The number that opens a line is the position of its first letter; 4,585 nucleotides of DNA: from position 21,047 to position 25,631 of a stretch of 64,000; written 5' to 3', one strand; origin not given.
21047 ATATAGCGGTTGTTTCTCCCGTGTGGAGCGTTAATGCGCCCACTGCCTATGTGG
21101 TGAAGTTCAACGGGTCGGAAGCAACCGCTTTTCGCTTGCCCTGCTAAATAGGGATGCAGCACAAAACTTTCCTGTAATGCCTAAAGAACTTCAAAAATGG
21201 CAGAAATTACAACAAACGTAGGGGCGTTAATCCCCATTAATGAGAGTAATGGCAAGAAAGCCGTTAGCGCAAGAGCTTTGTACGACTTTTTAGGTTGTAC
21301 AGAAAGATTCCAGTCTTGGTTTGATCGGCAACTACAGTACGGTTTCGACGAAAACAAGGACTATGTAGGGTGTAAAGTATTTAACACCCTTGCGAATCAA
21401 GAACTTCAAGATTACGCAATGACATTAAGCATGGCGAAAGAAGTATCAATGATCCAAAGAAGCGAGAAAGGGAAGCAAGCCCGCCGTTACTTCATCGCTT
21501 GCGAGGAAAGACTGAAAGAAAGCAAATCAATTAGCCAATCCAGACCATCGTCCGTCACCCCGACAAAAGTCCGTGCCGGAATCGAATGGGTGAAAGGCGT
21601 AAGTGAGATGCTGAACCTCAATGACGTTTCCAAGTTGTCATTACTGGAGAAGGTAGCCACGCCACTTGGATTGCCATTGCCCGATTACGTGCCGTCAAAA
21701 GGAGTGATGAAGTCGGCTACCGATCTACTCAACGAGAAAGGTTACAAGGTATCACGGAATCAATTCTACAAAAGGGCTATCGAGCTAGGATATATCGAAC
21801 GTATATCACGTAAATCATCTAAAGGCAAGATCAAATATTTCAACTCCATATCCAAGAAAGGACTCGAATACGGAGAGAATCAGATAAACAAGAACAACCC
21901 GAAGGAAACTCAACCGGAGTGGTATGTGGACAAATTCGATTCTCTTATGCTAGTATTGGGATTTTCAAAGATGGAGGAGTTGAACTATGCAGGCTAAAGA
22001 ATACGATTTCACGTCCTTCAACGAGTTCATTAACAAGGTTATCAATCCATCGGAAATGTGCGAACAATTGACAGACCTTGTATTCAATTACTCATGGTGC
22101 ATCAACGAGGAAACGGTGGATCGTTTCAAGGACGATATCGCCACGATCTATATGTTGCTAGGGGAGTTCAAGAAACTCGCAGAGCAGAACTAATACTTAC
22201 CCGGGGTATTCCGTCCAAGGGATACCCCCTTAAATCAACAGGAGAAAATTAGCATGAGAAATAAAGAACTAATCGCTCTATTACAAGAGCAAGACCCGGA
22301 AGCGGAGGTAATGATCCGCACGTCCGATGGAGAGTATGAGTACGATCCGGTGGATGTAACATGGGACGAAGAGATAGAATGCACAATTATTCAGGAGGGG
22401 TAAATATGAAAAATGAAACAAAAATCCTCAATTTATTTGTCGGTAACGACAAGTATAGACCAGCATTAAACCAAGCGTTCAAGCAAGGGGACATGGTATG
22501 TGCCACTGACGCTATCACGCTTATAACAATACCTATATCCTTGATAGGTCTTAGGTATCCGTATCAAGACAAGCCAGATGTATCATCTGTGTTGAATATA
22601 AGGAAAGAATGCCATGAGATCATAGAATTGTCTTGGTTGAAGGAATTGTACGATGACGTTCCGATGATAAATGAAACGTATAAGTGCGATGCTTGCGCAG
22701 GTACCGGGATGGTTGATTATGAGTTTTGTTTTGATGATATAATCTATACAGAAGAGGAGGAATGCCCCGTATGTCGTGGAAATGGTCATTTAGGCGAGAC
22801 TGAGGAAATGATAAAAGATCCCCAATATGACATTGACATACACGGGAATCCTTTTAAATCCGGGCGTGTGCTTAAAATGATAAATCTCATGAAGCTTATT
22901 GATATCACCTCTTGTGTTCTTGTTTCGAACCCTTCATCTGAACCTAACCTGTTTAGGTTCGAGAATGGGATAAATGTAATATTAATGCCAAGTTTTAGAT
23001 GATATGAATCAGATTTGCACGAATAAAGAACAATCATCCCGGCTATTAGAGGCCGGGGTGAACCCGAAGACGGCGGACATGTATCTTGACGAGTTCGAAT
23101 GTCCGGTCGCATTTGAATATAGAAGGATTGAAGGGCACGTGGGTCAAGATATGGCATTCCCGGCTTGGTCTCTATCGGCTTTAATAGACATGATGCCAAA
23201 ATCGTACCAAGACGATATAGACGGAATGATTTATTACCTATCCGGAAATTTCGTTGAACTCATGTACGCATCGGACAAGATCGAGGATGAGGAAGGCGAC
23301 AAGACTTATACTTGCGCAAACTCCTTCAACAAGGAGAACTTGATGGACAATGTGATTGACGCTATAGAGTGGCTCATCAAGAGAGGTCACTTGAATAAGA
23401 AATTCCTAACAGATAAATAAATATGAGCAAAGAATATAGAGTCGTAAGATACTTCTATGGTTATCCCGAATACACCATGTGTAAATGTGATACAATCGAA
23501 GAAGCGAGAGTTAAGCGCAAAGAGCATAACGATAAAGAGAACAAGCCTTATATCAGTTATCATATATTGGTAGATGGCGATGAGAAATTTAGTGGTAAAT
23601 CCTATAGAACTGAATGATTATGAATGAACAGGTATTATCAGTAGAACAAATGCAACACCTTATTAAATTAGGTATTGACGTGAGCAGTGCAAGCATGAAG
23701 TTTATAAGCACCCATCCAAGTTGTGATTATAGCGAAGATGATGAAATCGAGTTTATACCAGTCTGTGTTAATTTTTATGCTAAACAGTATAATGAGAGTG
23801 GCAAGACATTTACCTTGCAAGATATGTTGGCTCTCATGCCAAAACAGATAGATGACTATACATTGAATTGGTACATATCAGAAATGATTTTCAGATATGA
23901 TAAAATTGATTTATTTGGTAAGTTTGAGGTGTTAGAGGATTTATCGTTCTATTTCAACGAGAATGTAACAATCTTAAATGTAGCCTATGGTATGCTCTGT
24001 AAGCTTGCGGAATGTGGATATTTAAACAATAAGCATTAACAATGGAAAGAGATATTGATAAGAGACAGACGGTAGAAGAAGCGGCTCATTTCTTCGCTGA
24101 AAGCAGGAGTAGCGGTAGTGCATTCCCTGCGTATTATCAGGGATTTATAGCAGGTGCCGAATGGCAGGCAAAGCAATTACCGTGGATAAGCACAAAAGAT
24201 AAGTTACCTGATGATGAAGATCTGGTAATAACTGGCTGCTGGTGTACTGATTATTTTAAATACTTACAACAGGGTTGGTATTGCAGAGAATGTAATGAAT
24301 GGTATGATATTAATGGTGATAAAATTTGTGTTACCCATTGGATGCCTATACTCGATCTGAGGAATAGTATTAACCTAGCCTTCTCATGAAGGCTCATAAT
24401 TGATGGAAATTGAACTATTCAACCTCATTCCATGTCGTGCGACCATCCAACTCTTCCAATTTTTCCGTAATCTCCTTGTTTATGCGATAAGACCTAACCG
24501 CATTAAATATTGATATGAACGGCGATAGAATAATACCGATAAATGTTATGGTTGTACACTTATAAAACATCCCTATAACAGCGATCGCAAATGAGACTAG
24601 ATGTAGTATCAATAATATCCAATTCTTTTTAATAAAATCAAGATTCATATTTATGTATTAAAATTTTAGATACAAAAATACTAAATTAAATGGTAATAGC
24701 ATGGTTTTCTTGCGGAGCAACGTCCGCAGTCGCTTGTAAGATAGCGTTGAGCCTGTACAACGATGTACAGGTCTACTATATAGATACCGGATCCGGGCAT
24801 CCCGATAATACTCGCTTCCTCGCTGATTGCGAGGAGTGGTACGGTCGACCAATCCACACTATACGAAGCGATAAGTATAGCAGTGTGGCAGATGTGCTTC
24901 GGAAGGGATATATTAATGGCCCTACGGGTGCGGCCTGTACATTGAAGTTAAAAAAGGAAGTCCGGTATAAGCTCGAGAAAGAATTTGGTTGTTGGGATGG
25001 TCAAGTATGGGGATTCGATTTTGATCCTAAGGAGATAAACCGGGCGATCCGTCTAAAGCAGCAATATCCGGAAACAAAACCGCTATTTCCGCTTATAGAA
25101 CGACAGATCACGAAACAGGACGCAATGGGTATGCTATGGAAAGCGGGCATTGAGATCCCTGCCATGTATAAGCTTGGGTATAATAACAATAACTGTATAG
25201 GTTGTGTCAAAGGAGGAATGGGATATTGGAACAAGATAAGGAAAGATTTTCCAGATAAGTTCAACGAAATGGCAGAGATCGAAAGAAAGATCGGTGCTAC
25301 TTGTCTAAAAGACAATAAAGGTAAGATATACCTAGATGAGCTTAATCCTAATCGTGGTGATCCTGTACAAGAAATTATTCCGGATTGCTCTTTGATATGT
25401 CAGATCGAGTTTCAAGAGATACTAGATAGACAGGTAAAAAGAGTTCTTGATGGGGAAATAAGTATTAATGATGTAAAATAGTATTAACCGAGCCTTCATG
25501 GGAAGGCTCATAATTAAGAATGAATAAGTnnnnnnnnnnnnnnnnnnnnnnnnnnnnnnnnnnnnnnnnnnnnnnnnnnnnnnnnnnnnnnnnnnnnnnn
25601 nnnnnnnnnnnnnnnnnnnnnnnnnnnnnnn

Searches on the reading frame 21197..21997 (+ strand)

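Call 18: search_protein_families(library=phrogs, proteins=[window:21197-21997:+], max_evalue=0.001)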
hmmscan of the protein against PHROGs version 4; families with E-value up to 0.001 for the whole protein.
window:21197-21997:+ (266 aa): 8 families
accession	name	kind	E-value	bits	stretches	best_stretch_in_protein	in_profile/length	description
phrog_5817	-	transcription regulation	8.4e-30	105.3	1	20-121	24-127/210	anti-repressor Ant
phrog_373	-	transcription regulation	5.7e-22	79.5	1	12-111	89-193/373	anti-repressor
phrog_63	-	transcription regulation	3.1e-21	77.2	1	10-242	119-368/431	anti-repressor Ant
phrog_377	-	transcription regulation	6.7e-21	76.1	1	22-120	20-123/213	anti-repressor Ant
phrog_14211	-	transcription regulation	3.5e-19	70.3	1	64-185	89-210/234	anti-repressor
phrog_6904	-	unknown function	2.9e-13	50.9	1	11-87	5-90/95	-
phrog_6486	-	unknown function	2.5e-09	37.9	1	185-254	3-74/78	-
phrog_129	-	transcription regulation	3.2e-08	34.8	1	172-251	184-267/273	transcriptional regulator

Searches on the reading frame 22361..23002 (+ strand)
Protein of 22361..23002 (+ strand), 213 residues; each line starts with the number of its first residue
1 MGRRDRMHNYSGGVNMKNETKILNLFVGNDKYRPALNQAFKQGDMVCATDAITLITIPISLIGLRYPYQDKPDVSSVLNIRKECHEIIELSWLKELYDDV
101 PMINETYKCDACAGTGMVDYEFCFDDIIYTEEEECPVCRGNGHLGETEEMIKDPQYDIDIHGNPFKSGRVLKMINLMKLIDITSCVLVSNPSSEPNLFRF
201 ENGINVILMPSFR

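Call 18: search_protein_families(library=phrogs, proteins=[window:22361-23002:+], max_evalue=0.001)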
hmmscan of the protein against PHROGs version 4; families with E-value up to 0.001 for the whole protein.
window:22361-23002:+ (213 aa): 2 families
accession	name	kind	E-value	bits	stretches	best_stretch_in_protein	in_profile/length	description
phrog_20807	-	unknown function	1.8e-14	54.9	1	16-210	3-207/222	-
phrog_6060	-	transcription regulation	0.00029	21.7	0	105-117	36-48/61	anti-termination protein Q-like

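Call 21: search_protein_families(library=pfam, proteins=[window:22361-23002:+], max_evalue=0.1)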
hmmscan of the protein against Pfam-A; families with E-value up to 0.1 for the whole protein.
window:22361-23002:+ (213 aa): 2 families
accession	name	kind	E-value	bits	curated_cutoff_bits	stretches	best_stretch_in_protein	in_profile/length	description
PF00684.25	DnaJ_CXXCXGXG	-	6.6e-05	23.5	32.7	1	106-144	15-53/65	DnaJ central domain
PF14570.12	zf-RING_4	-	0.023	14.9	27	1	122-139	27-44/48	RING/Ubox like zinc-binding domain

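Call 42: search_solved_structures(query=window:22361-23002:+, max_evalue=10, show_alignments=5)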
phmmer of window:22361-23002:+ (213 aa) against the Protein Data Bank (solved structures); distinct sequences matched with E-value up to 10: 4.
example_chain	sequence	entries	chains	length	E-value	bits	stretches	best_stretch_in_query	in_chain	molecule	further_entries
6n9l_A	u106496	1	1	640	0.28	14.4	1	108-150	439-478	UvrABC system protein A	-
3pih_A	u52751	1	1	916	0.3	14.3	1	108-150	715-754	UvrABC system protein A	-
2vf7_A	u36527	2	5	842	0.98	12.6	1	108-150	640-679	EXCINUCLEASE ABC, SUBUNIT A. | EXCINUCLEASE ABC SUBUNIT A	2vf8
1exk_A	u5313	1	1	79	5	10.3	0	107-154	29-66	DNAJ PROTEIN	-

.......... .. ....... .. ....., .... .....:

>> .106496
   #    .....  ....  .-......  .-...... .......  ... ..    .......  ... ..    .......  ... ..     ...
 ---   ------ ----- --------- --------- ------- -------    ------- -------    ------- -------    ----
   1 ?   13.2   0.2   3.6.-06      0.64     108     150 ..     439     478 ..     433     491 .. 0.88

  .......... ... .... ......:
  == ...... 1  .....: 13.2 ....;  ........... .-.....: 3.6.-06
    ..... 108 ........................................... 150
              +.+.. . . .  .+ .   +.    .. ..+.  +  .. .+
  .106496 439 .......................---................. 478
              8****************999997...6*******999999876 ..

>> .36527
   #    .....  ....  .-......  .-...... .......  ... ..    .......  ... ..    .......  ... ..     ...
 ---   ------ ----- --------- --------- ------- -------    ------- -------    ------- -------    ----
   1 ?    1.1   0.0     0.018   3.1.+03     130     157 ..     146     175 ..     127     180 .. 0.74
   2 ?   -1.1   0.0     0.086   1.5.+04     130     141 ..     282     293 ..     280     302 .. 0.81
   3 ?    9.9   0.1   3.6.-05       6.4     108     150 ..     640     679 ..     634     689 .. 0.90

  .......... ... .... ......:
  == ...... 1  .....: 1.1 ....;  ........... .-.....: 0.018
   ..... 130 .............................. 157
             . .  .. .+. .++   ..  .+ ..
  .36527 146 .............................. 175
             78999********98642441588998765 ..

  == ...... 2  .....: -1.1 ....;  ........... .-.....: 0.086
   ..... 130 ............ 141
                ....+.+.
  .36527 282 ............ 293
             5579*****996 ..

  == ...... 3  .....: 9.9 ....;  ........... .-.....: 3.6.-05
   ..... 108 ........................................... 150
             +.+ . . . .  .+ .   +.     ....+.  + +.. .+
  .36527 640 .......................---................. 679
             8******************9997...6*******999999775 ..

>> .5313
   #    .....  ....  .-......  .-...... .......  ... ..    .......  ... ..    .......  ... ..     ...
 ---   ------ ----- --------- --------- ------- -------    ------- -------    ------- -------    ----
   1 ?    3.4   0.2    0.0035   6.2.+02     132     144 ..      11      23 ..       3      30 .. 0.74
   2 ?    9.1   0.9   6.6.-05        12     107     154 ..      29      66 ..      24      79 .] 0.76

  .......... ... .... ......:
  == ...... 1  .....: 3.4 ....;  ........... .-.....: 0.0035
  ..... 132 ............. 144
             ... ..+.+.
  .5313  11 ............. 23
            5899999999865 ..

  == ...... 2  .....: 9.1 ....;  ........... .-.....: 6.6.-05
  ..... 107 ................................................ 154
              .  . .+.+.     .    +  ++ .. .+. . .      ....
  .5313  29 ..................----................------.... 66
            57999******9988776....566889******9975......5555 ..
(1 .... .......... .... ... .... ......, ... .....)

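Call 43: find_homologous_proteins(query=window:22361-23002:+, max_evalue=0.001)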
Query window:22361-23002:+ (213 aa): 19 proteins with E <= 0.001 among 95 candidates.
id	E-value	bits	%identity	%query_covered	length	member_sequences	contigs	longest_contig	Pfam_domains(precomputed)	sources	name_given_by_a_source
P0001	1.0e-134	465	98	97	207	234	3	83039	-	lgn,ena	-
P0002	1.9e-126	438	92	97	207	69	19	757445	PF00684.26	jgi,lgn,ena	-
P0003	6.1e-121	420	96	93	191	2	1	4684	-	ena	-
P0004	1.8e-119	415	91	93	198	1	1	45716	-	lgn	-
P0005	3.0e-119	415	91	93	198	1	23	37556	PF00684.26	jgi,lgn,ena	jgi:hypothetical protein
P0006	1.2e-117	409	90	93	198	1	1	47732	PF00684.26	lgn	-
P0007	1.2e-117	409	90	93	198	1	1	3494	PF00684.26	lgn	-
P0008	2.7e-117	408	89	93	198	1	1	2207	PF00684.26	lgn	-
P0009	6.1e-117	407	90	93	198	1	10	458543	PF00684.26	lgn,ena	-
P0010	9.9e-117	407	90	93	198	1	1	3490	PF00684.26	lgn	-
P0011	4.4e-116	404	90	93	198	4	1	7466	-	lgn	-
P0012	6.6e-116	404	89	93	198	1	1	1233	PF00684.26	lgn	-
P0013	2.4e-114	399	88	93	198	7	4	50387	-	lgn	-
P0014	2.2e-112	392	88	93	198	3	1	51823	-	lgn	-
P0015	7.2e-111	387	86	93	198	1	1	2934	PF00684.26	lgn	-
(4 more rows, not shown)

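Call 67: predict_structure(alignment_id=A4)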
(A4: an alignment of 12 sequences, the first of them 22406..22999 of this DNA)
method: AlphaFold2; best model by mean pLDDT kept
length: 198 residues; sequences in the alignment: 12
mean_pLDDT: 38.9   pTM: 0.29
mean pLDDT of the five models: 38.9, 38.5, 36.6, 36.5, 36.2
residues with pLDDT >= 90: 0; 70-90: 0; 50-70: 31; < 50: 167
segments of 3 or more residues with pLDDT < 50: 1-93, 102-122, 125-157, 164-166, 175-180, 188-190, 192-198
pLDDT, mean of each block of 10 residues (from residue 1): 28 37 37 33 31 32 33 30 33 50 36 40 43 35 40 47 52 50 52 38
secondary structure, 60 per line:
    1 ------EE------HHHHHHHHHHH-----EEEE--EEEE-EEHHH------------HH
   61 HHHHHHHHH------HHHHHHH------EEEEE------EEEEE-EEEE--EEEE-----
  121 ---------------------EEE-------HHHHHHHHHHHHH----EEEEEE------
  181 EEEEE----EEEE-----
elements in order: H15-25 E31-34 E37-40 H59-69 H76-82 E89-93 E100-104 E106-109 E112-115 E142-144 H152-164 E169-174 E181-185 E190-193

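Call 72: search_protein_representatives(alignment_id=A4)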
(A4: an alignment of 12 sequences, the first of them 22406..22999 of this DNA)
Query: 12 sequences, 198 profile positions. Proteins with E-value up to 0.001 (for the whole library): 862; up to 1e-10: 261; up to 1e-30: 3. The best 150 are listed.
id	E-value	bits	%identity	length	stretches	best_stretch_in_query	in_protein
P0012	1.7e-130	449.2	-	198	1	1-198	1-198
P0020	1.5e-47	178.5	-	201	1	1-196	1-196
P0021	2.8e-43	164.5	-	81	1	1-81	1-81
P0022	9.1e-30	120.4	-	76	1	134-198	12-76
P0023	5.0e-28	114.7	-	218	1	4-195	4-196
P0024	5.5e-27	111.3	-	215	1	6-195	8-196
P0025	2.4e-26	109.2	-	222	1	5-197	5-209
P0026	3.8e-26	108.6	-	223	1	6-196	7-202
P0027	1.4e-23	100.2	-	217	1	1-196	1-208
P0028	4.1e-23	98.7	-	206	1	5-195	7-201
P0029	6.9e-23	98.0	-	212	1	3-190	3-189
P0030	1.5e-22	96.9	-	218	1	7-195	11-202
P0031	8.4e-22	94.4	-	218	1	1-197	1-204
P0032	2.4e-21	92.9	-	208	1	1-195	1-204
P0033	4.4e-21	92.1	-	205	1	1-197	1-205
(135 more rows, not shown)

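Call 75: search_protein_families(library=pfam, alignment_id=A5, max_evalue=0.01)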
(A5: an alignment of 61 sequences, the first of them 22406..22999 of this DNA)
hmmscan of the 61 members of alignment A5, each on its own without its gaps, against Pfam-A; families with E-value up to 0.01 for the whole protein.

A. member 1, window:22406-22999:+ (198 aa): 1 family
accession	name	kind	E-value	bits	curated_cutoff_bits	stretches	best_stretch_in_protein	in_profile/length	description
PF00684.25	DnaJ_CXXCXGXG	-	6e-05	23.7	32.7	1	91-129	15-53/65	DnaJ central domain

B. families by the number of members that match (of 61 scanned): 12 families
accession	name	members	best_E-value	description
PF00684.25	DnaJ_CXXCXGXG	56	9e-07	DnaJ central domain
PF15777.11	Anti-TRAP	25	2.2e-08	Tryptophan RNA-binding attenuator protein inhibitory protein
PF21002.2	TMEM106_N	4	0.0031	Transmembrane protein 106 N-terminal region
PF17302.8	DUF5351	2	0.0039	Family of unknown function (DUF5351)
PF25112.1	zf-AtTam37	2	0.0048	AtTam37 zinc finger region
PF25206.1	DUF7836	1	0.0013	Domain of unknown function (DUF7836)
PF03691.19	UPF0167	1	0.0025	Uncharacterised protein family (UPF0167)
PF18881.5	DUF5646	1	0.0025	Family of unknown function (DUF5646)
PF02891.26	zf-MIZ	1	0.004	MIZ/SP-RING zinc finger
PF08273.17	Zn_Ribbon_Prim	1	0.0057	Zinc-binding domain of primase-helicase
PF14599.11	zinc_ribbon_6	1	0.0076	Zinc-ribbon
PF01530.23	zf-C2HC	1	0.01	Zinc finger, C2HC type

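Call 76: predict_structure(alignment_id=A5)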
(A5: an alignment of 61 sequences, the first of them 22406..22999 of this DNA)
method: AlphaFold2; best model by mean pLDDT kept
length: 198 residues; sequences in the alignment: 61
mean_pLDDT: 96.7   pTM: 0.87
mean pLDDT of the five models: 96.7, 96.6, 96.6, 96.3, 96.2
residues with pLDDT >= 90: 191; 70-90: 7; 50-70: 0; < 50: 0
segments of 3 or more residues with pLDDT < 50: none
pLDDT, mean of each block of 10 residues (from residue 1): 96 93 98 98 98 97 92 98 98 95 97 97 97 97 98 98 98 96 98 95
secondary structure, 60 per line:
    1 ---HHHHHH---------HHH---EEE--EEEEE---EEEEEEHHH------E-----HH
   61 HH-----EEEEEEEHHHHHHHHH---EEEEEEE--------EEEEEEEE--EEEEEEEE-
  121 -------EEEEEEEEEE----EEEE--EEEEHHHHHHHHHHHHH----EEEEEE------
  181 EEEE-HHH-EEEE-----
elements in order: H4-9 E25-27 E30-34 E38-43 H59-62 E68-74 H75-83 E87-93 E102-109 E112-119 E128-137 E142-145 E148-151 H152-164 E169-174 E181-184 E190-193

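Call 78: fold_search(model_id=the predicted structure, library=pdb)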
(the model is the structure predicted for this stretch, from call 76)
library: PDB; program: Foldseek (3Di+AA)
matches with E <= 10: 412; with E <= 0.001: 135
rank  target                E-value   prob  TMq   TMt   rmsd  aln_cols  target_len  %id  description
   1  8xla_E                1.9e-05  1.00  0.53  0.30  15.4       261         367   12  Mismatch Repair Complex (released 2025-04-16)
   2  3q4j_B                1.9e-05  1.00  0.52  0.30  14.9       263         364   12  Structure of a small peptide ligand bound to E.coli DNA sliding clamp (released 2011-12-28)
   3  6ptr_B                2.6e-05  1.00  0.52  0.29  14.8       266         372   13  Crystal structure of a DnaN sliding clamp (DNA polymerase III subunit beta) from Bartonella birtlesii bound to griseli (released 2019-08-07)
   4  4n96_A                2.6e-05  1.00  0.51  0.30  15.8       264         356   11  E. coli sliding clamp in complex with 6-nitroindazole (released 2013-11-06)
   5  8djq_D                2.8e-05  1.00  0.50  0.27  14.5       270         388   13  Sliding-clamp-DnaE1 peptide (released 2023-01-18)
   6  6fvl_D                3.1e-05  1.00  0.52  0.30  14.9       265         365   12  DNA polymerase sliding clamp from Escherichia coli with bound P7 peptide (released 2019-04-10)
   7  5frq_D                3.5e-05  1.00  0.48  0.29  15.9       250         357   14  Crystal Structure of Helicobacter pylori beta clamp bound to DNA ligase peptide (released 2016-08-17)
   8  8xla_A                3.7e-05  1.00  0.52  0.29  14.7       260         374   12  Mismatch Repair Complex (released 2025-04-16)
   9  7azc_B                4.4e-05  1.00  0.50  0.29  16.1       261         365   12  DNA polymerase sliding clamp from Escherichia coli with peptide 22 bound (released 2021-12-01)
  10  6ptr_A                4.6e-05  1.00  0.52  0.29  14.8       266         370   13  Crystal structure of a DnaN sliding clamp (DNA polymerase III subunit beta) from Bartonella birtlesii bound to griseli (released 2019-08-07)
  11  8dt6_D                4.9e-05  1.00  0.50  0.28  16.1       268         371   12  Crystal Structure of DNA Polymerase III beta subunit from Elizabethkingia anophelis (released 2022-08-10)
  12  8djq_B                4.9e-05  1.00  0.48  0.26  15.3       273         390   12  Sliding-clamp-DnaE1 peptide (released 2023-01-18)
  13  7azf_A                5.5e-05  1.00  0.51  0.29  15.0       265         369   12  DNA polymerase sliding clamp from Escherichia coli with peptide 8 bound (released 2021-12-01)
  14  3p16_D                5.8e-05  1.00  0.51  0.29  15.4       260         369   11  Crystal structure of DNA polymerase III sliding clamp (released 2011-08-24)
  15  4n99_A                6.2e-05  1.00  0.50  0.30  16.1       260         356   12  E. coli sliding clamp in complex with 6-chloro-2,3,4,9-tetrahydro-1H-carbazole-7-carboxylic acid (released 2013-11-06)
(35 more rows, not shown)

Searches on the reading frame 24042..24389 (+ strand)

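Call 18: search_protein_families(library=phrogs, proteins=[window:24042-24389:+], max_evalue=0.001)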
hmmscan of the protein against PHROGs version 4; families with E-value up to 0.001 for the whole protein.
window:24042-24389:+ (115 aa): 3 families
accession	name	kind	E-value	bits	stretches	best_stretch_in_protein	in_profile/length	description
phrog_7704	-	unknown function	4.1e-08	34.3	1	44-103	105-165/173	-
phrog_924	-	unknown function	6e-07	30.3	1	48-103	92-146/267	-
phrog_32914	-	unknown function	8.6e-05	23.9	1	7-106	2-103/119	-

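Call 21: search_protein_families(library=pfam, proteins=[window:24042-24389:+], max_evalue=0.1)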
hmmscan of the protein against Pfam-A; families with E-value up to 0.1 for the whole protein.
window:24042-24389:+ (115 aa): 1 family
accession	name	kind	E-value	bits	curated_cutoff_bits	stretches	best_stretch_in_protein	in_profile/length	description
PF04448.17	DUF551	-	3.1e-05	25.2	22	1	48-103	2-63/68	Protein of unknown function (DUF551)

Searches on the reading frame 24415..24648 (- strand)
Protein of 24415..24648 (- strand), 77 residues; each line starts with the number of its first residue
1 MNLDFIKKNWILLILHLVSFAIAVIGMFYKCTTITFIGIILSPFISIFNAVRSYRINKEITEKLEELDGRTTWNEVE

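Call 41: search_protein_families(library=pfam, proteins=[window:24415-24648:-], max_evalue=0.01)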
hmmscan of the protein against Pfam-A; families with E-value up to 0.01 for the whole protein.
window:24415-24648:- (77 aa): 2 families
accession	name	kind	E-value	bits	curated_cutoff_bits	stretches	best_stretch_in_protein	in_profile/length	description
PF00664.28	ABC_membrane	-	0.00035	20.8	28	1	4-58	113-167/274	ABC transporter transmembrane region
PF18159.6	S_4TM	-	0.0024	17.7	26.9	1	8-69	166-228/291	SMODS-associating 4TM effector domain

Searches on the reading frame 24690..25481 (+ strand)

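Call 18: search_protein_families(library=phrogs, proteins=[window:24690-25481:+], max_evalue=0.001)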
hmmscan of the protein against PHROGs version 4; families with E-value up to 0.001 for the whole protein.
window:24690-25481:+ (263 aa): 1 family
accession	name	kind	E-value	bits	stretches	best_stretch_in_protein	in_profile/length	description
phrog_424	-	moron, auxiliary metabolic gene and host takeover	1.6e-54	186.7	1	2-257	163-437/460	phosphoadenosine phosphosulfate reductase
